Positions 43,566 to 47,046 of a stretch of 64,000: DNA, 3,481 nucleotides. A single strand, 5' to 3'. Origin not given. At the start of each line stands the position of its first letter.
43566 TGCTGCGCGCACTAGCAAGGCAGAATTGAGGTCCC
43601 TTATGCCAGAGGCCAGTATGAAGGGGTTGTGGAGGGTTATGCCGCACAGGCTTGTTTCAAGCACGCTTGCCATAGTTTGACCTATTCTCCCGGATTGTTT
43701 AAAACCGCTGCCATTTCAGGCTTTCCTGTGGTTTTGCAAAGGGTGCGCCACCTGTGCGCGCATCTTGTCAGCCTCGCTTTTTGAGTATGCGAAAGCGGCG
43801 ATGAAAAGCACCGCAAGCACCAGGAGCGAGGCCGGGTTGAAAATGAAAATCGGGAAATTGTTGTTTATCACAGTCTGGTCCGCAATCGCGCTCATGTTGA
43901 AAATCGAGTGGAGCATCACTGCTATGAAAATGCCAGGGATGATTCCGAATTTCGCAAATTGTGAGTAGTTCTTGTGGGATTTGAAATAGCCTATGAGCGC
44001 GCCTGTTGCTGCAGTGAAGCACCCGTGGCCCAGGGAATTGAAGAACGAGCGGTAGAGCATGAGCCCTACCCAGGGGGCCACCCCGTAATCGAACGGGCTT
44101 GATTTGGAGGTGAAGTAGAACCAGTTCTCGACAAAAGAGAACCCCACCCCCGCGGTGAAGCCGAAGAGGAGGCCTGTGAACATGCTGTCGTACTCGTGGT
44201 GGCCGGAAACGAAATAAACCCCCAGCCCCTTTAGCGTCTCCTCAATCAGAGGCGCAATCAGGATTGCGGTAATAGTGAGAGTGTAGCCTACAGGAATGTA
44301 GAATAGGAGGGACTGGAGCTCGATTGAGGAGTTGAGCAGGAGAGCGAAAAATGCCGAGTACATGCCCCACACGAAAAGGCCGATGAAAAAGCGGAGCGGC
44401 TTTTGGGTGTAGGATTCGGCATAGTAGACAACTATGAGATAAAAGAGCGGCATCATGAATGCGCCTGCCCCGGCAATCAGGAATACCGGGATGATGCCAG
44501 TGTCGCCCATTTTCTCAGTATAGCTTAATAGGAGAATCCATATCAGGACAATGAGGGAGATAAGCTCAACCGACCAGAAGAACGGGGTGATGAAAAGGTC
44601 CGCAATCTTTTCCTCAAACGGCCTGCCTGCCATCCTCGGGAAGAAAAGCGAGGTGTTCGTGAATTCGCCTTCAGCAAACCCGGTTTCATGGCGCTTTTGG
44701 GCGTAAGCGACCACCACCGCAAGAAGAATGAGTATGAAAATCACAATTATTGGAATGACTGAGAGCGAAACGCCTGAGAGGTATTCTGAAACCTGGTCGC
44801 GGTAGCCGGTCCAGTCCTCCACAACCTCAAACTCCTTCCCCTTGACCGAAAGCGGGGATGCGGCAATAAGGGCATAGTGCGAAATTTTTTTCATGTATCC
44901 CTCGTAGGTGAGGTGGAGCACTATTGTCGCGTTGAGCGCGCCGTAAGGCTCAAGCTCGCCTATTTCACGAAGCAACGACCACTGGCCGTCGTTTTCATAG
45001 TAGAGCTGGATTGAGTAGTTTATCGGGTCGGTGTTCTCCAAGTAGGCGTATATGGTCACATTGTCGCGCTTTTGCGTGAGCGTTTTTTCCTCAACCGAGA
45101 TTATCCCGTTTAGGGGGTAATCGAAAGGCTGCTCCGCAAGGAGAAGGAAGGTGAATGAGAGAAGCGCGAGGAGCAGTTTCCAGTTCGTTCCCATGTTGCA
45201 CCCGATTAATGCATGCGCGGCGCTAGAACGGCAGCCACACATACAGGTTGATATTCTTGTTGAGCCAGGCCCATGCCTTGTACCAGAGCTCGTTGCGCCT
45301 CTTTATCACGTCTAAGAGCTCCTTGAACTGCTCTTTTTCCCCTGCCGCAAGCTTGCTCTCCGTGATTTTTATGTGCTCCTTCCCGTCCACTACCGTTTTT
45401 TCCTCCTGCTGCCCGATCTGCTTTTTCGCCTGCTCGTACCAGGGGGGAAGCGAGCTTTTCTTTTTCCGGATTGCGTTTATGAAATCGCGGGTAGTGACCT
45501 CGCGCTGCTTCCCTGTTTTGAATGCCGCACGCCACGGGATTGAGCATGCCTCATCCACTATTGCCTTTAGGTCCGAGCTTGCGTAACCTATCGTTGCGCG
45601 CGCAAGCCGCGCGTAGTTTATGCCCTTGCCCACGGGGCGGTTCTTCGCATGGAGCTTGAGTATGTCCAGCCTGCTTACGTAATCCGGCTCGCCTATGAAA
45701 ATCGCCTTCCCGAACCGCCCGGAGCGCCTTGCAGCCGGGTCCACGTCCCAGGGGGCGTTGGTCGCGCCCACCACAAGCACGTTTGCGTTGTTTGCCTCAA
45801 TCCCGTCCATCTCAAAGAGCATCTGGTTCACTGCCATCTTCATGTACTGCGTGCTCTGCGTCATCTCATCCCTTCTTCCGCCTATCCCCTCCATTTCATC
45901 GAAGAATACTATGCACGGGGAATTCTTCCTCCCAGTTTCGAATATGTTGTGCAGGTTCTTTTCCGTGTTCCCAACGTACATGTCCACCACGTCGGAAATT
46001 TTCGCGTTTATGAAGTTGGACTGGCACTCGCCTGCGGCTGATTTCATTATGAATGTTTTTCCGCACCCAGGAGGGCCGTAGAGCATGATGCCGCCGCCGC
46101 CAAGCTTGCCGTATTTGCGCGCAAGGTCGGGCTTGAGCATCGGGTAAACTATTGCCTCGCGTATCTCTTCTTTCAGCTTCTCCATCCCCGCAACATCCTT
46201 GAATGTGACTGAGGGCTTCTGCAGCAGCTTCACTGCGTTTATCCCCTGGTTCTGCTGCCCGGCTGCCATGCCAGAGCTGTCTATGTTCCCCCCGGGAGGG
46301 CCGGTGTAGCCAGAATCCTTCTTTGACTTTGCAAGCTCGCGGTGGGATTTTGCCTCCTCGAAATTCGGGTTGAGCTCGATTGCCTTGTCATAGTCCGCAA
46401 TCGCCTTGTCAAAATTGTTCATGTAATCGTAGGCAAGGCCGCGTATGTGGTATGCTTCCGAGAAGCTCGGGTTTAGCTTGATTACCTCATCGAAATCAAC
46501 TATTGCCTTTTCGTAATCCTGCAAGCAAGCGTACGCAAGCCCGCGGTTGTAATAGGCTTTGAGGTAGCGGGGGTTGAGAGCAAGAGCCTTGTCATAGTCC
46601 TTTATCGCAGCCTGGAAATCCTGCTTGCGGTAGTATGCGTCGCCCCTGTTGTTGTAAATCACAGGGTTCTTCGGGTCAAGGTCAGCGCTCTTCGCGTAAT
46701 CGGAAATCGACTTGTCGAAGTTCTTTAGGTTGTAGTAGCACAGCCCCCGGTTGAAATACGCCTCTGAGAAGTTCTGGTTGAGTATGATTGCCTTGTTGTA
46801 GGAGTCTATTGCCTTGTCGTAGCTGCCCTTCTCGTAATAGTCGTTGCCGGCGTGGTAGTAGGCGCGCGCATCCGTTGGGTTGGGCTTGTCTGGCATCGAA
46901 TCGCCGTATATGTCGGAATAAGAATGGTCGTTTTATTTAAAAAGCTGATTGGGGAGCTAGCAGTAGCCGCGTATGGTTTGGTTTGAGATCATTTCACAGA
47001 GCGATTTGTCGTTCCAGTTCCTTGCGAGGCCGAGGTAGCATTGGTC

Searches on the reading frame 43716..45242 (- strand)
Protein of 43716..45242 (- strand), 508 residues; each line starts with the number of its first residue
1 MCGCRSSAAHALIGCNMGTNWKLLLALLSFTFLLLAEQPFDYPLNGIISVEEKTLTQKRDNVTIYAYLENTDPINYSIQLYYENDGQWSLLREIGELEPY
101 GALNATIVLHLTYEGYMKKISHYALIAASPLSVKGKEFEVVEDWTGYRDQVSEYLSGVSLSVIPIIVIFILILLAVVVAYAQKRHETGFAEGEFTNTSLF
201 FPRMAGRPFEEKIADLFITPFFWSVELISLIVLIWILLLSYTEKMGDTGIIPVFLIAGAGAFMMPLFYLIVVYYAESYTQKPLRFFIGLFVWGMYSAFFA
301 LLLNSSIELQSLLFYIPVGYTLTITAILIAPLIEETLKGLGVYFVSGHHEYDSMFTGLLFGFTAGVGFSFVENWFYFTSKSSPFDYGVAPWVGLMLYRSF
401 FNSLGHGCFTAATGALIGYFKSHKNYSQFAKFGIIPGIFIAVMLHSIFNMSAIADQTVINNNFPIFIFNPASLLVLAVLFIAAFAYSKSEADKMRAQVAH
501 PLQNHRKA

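Call 8: search_protein_families(library=pfam, proteins=[window:43716-45242:-], max_evalue=0.1)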
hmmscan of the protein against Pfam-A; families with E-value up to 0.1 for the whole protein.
window:43716-45242:- (508 aa): 1 family
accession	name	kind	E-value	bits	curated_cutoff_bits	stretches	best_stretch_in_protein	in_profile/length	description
PF13367.11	PrsW-protease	-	2.4e-33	115.8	23.5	1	281-471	1-184/196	PrsW family intramembrane metalloprotease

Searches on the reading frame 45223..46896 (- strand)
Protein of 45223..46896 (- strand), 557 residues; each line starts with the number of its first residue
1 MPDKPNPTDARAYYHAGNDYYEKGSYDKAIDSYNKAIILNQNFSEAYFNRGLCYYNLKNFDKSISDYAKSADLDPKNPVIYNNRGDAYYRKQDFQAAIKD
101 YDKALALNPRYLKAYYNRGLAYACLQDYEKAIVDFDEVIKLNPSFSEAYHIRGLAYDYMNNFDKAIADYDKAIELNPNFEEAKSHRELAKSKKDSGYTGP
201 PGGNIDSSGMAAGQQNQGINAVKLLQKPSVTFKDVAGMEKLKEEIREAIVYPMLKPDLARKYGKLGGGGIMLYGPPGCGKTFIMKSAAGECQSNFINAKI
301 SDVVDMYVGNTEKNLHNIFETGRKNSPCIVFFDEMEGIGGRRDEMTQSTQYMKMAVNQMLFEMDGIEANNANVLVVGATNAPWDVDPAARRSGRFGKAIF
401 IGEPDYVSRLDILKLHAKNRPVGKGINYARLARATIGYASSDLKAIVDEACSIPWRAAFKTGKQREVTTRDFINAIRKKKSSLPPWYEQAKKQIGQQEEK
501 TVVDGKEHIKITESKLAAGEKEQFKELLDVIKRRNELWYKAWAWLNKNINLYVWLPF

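Call 8: search_protein_families(library=pfam, proteins=[window:45223-46896:-], max_evalue=0.1)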
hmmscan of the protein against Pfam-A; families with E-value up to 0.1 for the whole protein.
window:45223-46896:- (557 aa): 38 families (the best 25 are shown)
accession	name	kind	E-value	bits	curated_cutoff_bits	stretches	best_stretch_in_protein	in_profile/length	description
PF00515.34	TPR_1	-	3.7e-49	163.1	27.8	5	147-179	2-34/34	Tetratricopeptide repeat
PF07719.23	TPR_2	-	1.4e-43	143.9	27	5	80-110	3-33/34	Tetratricopeptide repeat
PF00004.35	AAA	-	1.3e-37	129.6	21.2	1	270-402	1-130/131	ATPase family associated with various cellular activities (AAA)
PF13414.12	TPR_11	-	4.8e-37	125.8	26.8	5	17-57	1-41/42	TPR repeat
PF13181.12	TPR_8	-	1.3e-33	112.7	25.7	5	147-178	2-33/34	Tetratricopeptide repeat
PF13431.12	TPR_17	-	6.6e-24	82.6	24.4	4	101-132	2-33/34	Tetratricopeptide repeat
PF13432.12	TPR_16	-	1.8e-23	83.1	32.7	2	84-143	3-62/65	Tetratricopeptide repeat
PF13424.12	TPR_12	-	1.7e-17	63.8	30.1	4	80-140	5-73/77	Tetratricopeptide repeat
PF13371.12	TPR_9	-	4e-17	62.4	35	2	87-150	4-67/73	Tetratricopeptide repeat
PF13174.12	TPR_6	-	3e-14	53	26.3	2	45-76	1-32/33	Tetratricopeptide repeat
PF13428.12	TPR_14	-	8.5e-14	51.1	23.5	2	81-118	4-41/44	Tetratricopeptide repeat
PF25575.1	TPR_BSK1_C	-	7.2e-09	36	42.2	1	82-150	46-115/118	Serine/threonine-protein kinase BSK1-like, TPR repeats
PF14559.12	TPR_19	-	9.4e-09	35.9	25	1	91-144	4-57/68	Tetratricopeptide repeat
PF25062.1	ARM_TT21_N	-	2.9e-08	34.2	40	1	8-132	98-222/222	Tetratricopeptide repeat protein 21 N-terminal ARM repeat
PF13374.12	TPR_10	-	1.2e-05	25.6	27.5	1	80-107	4-31/42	Tetratricopeptide repeat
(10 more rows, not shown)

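Call 26: find_related_loci(query=window:45223-46896:-, collection=genome_contigs, flank=10000)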
Query window:45223-46896:- (557 aa) in genome_contigs; peptide patterns used: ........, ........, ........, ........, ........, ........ (x = any residue, [..] = any of these).
600 stretches matched a pattern (row limit reached: there are more); 491 encode a relative of the query (tblastn E <= 1e-3); the best 80 are kept; 80 distinct loci.
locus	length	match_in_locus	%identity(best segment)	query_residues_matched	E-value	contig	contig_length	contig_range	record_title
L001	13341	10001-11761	80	1-557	0e+0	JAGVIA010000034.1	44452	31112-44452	MAG: archaeon isolate DeMMO2_7 c_000000029879, whole genome shotgun sequence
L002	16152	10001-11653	76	1-557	0e+0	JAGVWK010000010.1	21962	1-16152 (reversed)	Candidatus Micrarchaeota archaeon isolate RIFCSPHIGHO2_02_FULL_50_12 rifcsphigho2_02_scaffold_4835, whole genome shotgun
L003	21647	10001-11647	76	1-557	0e+0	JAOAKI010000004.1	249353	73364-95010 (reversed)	MAG: Candidatus Micrarchaeota archaeon isolate SKW47 k141_1192434, whole genome shotgun sequence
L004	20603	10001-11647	76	1-557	0e+0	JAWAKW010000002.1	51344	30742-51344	MAG: Candidatus Anstonellaceae archaeon isolate SRBZ-1_202007_bins_105 SRBZ-1_202007_bins_105_scaffold_2, whole genome s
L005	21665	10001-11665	76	1-557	0e+0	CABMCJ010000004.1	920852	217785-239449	uncultured archaeon isolate LFW-35 genome assembly, contig: LFW35_4, whole genome shotgun sequence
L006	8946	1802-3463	75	1-557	0e+0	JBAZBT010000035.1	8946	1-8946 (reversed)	MAG: Candidatus Micrarchaeia archaeon isolate SO_2017_GW1_119 NODE_29182_length_8946_cov_0.943985_OW334_2017, whole geno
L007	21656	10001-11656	75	1-557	0e+0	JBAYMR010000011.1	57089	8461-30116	MAG: Candidatus Micrarchaeia archaeon isolate SO_2016_LW1_44 scaffold00337_LW64-88_2016, whole genome shotgun sequence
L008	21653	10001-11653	75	1-557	0e+0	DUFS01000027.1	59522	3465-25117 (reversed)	MAG TPA_asm: Candidatus Micrarchaeota archaeon isolate UBA10161 contig_16139, whole genome shotgun sequence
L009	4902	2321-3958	76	1-553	0e+0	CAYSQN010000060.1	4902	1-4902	MAG TPA_asm: Candidatus Micrarchaeota archaeon isolate binchicken_co105_55 genome assembly, contig: NODE_23495_length_49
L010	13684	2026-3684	76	1-557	0e+0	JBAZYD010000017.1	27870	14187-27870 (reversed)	MAG: Candidatus Micrarchaeia archaeon isolate SO_2017_GW1_72 NODE_7119_length_27870_cov_1.284468_OW334_2017, whole genom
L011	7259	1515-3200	72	5-557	0e+0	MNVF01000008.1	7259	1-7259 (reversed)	MAG: Candidatus Micrarchaeota archaeon CG1_02_49_24 cg1_0.2_scaffold_10607_c, whole genome shotgun sequence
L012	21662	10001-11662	73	1-556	0e+0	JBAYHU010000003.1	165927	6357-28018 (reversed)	MAG: Candidatus Micrarchaeia archaeon isolate SO_2016_GW1_157 scaffold00188_OW334_2016, whole genome shotgun sequence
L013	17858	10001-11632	73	1-540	0e+0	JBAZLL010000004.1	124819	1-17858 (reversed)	MAG: Candidatus Micrarchaeia archaeon isolate SO_2017_LW4_168 scaffold_456_c1_LW137-91_2017, whole genome shotgun sequen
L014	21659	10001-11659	70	4-556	0e+0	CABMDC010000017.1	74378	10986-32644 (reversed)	uncultured archaeon isolate LFW-121_3 genome assembly, contig: LFW1213_24, whole genome shotgun sequence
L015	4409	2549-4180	68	4-553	0e+0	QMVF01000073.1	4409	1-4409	MAG: Candidatus Micrarchaeota archaeon isolate B9_G16 B9_Guay16_scaffold_23355, whole genome shotgun sequence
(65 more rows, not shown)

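Call 51: find_related_loci(query=window:45223-46896:-, collection=metagenome_contigs, flank=8000)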
Query window:45223-46896:- (557 aa) in metagenome_contigs; peptide patterns used: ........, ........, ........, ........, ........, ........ (x = any residue, [..] = any of these).
600 stretches matched a pattern (row limit reached: there are more); 440 encode a relative of the query (tblastn E <= 1e-3); the best 80 are kept; 80 distinct loci.
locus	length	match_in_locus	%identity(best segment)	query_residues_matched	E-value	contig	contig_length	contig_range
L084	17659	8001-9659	76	1-557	0e+0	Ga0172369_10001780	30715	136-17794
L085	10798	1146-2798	76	1-557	0e+0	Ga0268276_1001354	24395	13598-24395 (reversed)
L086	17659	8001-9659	76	1-557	0e+0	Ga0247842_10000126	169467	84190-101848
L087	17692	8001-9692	76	1-556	0e+0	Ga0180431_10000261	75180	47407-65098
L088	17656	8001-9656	75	1-557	0e+0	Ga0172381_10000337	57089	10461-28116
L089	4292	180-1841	76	1-557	0e+0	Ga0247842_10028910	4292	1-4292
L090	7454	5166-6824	76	4-557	0e+0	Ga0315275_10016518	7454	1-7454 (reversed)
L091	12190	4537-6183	76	1-556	0e+0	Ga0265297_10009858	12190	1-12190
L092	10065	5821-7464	75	1-556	0e+0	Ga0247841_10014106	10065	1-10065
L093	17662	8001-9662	74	1-557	0e+0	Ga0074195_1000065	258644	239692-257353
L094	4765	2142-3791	74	2-557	0e+0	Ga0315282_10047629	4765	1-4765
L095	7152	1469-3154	71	5-557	0e+0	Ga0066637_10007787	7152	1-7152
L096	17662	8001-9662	73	1-556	0e+0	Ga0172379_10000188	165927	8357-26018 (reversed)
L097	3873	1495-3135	72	3-556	0e+0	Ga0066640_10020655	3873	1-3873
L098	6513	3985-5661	71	1-557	0e+0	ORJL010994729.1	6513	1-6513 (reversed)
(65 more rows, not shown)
